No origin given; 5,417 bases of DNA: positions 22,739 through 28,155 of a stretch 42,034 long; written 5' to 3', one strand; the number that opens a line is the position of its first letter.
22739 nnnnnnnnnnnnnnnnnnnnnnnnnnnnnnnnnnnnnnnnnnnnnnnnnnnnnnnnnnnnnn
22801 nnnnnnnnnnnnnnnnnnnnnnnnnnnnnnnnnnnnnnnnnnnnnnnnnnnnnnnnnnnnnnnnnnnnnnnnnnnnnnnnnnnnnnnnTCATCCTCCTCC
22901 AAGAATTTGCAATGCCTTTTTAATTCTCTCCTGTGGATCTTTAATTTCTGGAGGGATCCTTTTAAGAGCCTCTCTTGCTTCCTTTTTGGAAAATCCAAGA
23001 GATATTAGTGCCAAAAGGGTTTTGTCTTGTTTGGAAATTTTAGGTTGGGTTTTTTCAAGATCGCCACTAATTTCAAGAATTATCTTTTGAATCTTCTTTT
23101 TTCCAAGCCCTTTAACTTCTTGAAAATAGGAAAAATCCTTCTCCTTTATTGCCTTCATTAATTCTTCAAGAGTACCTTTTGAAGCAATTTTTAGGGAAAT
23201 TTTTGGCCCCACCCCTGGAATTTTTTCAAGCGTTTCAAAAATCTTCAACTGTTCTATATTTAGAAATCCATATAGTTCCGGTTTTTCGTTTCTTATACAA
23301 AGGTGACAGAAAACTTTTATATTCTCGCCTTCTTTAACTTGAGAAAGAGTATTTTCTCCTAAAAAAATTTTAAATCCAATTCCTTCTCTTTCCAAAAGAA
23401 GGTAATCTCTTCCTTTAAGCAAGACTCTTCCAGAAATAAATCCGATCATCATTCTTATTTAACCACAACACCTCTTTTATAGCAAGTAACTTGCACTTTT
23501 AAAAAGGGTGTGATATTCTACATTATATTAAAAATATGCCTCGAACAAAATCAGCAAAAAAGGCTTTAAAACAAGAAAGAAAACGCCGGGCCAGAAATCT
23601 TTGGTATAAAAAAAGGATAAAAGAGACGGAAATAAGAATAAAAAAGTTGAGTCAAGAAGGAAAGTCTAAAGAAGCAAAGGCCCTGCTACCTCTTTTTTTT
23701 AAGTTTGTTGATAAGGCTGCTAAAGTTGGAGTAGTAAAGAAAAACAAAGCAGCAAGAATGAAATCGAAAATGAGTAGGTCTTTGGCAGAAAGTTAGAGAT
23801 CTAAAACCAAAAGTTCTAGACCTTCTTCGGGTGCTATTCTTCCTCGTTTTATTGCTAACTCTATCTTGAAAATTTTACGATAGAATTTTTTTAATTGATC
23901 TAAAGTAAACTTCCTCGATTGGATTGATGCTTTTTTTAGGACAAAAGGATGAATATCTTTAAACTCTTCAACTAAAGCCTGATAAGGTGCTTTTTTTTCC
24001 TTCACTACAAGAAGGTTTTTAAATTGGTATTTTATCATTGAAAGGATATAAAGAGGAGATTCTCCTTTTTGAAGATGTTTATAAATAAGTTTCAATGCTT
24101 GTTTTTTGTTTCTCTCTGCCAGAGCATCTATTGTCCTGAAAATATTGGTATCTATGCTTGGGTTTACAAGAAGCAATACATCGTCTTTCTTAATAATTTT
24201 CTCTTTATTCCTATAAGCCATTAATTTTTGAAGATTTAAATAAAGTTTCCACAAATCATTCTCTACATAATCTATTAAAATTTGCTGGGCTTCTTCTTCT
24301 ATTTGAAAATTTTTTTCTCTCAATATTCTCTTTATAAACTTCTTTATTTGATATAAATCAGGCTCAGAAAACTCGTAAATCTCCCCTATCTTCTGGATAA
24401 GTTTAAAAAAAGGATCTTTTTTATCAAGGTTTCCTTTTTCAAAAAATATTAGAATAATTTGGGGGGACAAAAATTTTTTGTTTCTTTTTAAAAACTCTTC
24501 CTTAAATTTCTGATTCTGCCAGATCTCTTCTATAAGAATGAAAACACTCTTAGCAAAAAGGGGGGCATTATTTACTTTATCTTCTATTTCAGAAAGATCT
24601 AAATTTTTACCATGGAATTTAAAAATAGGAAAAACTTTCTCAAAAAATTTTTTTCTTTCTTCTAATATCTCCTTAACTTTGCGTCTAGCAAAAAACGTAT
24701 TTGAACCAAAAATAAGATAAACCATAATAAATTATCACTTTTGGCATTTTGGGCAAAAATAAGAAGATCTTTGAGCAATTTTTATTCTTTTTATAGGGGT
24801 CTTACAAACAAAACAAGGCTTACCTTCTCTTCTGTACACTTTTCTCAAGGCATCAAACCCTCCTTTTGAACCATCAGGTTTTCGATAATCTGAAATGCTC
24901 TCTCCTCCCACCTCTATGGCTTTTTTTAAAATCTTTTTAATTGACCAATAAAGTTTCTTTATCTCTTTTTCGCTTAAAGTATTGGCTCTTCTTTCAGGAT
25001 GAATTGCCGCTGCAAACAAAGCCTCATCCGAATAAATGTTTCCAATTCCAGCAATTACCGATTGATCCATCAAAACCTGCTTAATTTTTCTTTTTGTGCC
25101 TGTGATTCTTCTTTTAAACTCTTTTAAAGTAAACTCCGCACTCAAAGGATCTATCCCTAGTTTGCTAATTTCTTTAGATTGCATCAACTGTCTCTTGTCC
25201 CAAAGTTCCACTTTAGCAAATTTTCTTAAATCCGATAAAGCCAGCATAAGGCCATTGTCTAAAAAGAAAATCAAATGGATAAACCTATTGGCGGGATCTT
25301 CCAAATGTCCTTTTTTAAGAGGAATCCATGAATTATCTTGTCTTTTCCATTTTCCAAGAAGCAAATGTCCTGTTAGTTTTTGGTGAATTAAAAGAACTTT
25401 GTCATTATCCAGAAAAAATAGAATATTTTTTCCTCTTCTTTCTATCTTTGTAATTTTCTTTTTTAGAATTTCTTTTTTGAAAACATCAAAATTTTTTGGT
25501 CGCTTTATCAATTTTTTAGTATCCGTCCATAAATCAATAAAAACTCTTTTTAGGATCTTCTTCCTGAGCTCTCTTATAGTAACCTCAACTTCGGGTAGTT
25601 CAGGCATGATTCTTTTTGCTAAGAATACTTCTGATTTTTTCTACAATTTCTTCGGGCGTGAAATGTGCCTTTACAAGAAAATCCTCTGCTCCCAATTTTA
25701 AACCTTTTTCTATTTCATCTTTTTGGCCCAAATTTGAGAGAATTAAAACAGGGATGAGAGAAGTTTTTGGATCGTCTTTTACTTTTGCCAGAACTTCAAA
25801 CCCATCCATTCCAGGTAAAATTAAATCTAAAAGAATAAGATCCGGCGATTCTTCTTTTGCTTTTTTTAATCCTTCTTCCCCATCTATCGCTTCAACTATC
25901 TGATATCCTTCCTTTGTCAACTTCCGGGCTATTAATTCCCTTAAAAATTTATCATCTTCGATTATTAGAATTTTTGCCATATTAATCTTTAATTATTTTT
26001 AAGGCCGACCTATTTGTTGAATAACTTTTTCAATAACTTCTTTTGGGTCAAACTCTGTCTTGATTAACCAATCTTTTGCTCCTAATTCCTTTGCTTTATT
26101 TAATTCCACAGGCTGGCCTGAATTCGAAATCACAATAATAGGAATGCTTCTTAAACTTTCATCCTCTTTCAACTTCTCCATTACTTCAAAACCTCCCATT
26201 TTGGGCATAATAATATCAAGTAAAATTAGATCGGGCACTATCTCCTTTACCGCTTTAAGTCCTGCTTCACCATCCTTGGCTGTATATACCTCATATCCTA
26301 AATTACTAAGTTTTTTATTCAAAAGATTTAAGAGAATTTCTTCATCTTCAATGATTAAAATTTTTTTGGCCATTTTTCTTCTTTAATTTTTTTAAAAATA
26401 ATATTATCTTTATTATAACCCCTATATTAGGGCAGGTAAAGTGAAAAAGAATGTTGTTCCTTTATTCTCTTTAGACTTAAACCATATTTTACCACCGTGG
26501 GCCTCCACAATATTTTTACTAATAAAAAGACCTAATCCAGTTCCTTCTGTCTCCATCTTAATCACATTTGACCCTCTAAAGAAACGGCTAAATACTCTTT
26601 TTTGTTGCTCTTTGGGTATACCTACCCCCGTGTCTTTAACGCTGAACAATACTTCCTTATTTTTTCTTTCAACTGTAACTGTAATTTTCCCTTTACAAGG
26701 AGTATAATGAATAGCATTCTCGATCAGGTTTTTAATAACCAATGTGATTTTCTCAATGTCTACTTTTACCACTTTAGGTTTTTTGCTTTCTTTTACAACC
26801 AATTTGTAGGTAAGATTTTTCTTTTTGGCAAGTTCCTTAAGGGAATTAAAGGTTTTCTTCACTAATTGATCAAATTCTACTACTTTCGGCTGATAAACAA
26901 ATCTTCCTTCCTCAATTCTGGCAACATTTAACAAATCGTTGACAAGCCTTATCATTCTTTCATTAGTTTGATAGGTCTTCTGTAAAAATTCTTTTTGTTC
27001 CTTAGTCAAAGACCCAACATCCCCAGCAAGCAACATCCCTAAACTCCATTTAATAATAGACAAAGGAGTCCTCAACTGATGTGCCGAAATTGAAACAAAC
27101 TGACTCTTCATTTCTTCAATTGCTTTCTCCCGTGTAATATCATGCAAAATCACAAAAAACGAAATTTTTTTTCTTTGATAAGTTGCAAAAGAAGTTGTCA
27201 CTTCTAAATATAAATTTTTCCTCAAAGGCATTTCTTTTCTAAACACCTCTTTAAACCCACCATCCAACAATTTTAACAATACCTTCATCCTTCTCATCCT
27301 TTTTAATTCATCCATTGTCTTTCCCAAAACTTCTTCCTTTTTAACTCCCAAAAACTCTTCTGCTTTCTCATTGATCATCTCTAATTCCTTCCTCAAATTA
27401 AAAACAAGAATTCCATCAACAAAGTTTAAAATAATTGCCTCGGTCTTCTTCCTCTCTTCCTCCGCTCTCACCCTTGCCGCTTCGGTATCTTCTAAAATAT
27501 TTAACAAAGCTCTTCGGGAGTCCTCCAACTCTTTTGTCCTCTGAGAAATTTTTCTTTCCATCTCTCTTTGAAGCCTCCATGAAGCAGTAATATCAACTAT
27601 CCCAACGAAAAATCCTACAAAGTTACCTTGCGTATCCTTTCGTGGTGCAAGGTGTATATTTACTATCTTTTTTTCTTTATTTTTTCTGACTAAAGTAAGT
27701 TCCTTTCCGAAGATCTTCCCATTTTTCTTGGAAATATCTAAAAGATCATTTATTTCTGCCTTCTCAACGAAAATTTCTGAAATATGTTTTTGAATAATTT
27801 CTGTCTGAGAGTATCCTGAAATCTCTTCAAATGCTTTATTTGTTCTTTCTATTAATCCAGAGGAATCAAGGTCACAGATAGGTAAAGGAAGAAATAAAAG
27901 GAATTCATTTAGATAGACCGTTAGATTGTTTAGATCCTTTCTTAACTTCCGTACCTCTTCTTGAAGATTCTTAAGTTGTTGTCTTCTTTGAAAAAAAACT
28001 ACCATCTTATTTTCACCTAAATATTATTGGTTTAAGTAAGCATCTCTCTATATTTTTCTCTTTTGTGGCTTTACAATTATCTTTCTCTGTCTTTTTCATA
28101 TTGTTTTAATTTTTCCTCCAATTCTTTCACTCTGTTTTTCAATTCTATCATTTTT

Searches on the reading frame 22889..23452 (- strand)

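Call 69: search_protein_families(library=pfam, proteins=[window:22889-23452:-], max_evalue=0.0001)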
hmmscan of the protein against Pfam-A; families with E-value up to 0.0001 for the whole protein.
window:22889-23452:- (187 aa): 3 families
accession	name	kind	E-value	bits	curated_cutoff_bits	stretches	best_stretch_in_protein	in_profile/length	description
PF01330.27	RuvA_N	-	1.1e-14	54.7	23.6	1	2-62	1-61/61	RuvA N terminal domain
PF14520.12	HHH_5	-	5e-14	53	27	1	72-128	1-55/57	Helix-hairpin-helix domain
PF07499.19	RuvA_C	-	1.7e-08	35.3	24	1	146-184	7-46/47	RuvA, C-terminal domain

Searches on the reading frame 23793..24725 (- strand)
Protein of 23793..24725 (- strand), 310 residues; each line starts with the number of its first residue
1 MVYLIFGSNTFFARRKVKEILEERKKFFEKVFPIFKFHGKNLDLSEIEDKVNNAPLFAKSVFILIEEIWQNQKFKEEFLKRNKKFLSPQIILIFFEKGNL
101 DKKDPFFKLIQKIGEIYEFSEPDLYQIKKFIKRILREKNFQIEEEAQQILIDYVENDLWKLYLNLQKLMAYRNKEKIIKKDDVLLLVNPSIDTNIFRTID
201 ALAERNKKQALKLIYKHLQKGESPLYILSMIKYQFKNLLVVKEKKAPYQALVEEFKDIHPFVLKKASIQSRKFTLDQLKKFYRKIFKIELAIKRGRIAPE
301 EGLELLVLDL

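Call 69: search_protein_families(library=pfam, proteins=[window:23793-24725:-], max_evalue=0.0001)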
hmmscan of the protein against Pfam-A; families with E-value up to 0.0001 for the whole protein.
window:23793-24725:- (310 aa): 2 families
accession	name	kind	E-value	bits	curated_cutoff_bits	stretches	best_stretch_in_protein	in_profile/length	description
PF21694.2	DNA_pol3_delta_C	-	1.3e-23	83.8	27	1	193-309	2-120/121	DNA polymerase III delta subunit, C-terminal domain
PF06144.19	DNA_pol3_delta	-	2.2e-05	24.9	21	1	3-113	1-117/124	DNA polymerase III, delta subunit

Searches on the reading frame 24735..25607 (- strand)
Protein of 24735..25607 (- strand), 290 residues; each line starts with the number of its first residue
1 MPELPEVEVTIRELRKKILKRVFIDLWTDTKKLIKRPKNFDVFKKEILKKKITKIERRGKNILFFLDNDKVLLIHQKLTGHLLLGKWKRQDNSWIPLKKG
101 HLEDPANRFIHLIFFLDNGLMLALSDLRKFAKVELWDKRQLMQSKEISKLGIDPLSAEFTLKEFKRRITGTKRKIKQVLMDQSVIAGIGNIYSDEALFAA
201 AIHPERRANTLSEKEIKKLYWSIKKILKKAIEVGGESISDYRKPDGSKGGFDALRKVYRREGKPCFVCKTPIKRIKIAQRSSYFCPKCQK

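Call 69: search_protein_families(library=pfam, proteins=[window:24735-25607:-], max_evalue=0.0001)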
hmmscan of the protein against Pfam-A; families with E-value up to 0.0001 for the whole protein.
window:24735-25607:- (290 aa): 4 families
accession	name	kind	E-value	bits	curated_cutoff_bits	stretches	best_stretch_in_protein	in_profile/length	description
PF06831.19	H2TH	-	5.9e-33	113.2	34.7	1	150-240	1-91/93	Formamidopyrimidine-DNA glycosylase H2TH domain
PF01149.29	Fapy_DNA_glyco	-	2.5e-23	83.4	25.5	1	1-133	1-117/117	Formamidopyrimidine-DNA glycosylase N-terminal domain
PF06827.20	zf-FPG_IleRS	-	1.8e-09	37.7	21.3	1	262-290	1-29/30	Zinc finger found in FPG and IleRS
PF05833.16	NFACT_N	-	1.2e-05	24.7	31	1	152-232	168-245/456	NFACT N-terminal and middle domains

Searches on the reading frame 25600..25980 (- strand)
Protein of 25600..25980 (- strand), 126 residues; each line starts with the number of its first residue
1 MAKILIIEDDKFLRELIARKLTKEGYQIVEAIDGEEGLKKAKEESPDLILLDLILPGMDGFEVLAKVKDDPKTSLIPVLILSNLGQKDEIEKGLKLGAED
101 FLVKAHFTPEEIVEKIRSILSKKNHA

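Call 69: search_protein_families(library=pfam, proteins=[window:25600-25980:-], max_evalue=0.0001)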
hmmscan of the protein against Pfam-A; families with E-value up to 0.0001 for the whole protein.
window:25600-25980:- (126 aa): 1 family
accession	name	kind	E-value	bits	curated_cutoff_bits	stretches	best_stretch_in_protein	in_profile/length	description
PF00072.30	Response_reg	-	5.3e-27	94.6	30.2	1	4-117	1-111/111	Response regulator receiver domain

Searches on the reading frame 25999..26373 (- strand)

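Call 69: search_protein_families(library=pfam, proteins=[window:25999-26373:-], max_evalue=0.0001)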
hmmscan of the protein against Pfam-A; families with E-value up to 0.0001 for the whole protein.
window:25999-26373:- (124 aa): 1 family
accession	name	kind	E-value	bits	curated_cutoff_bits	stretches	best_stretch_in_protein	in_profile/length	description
PF00072.30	Response_reg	-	4.1e-24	85.3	30.2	1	5-117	1-110/111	Response regulator receiver domain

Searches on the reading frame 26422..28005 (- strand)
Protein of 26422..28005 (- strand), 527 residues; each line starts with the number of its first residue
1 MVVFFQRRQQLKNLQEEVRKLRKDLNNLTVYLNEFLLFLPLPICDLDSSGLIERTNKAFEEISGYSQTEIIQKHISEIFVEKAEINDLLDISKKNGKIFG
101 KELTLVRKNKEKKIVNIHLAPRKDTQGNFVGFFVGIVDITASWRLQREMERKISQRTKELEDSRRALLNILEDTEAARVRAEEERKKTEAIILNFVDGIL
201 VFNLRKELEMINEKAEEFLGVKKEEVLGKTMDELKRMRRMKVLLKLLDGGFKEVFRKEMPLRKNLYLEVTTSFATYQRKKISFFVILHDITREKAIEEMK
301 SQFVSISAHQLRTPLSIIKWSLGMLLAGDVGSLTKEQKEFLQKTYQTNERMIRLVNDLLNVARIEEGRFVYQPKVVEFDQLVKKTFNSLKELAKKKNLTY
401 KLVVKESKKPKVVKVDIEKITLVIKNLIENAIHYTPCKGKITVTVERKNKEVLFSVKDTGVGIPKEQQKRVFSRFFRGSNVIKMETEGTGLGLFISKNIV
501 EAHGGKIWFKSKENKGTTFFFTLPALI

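Call 10: search_protein_families(library=pfam, proteins=[window:26422-28005:-], max_evalue=0.00001)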
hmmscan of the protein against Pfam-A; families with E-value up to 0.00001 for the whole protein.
window:26422-28005:- (527 aa): 6 families
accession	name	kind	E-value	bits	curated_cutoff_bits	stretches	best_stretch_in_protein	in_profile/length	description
PF02518.31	HATPase_c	-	1.3e-31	109.7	26.4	1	416-525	2-109/111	Histidine kinase-, DNA gyrase B-, and HSP90-like ATPase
PF13426.13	PAS_9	-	1.6e-20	73.7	27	1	46-141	7-103/103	PAS domain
PF00512.31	HisKA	-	1.6e-15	57.3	26.9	1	299-367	1-66/66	His Kinase A (phospho-acceptor) domain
PF00989.32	PAS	-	6.6e-14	52.3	22.6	1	39-139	10-113/113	PAS fold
PF08448.16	PAS_4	-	1.1e-11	45.4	23.1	1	39-141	4-107/110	PAS fold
PF13188.13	PAS_8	-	1.4e-07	31.6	21.8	0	189-232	4-44/65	PAS domain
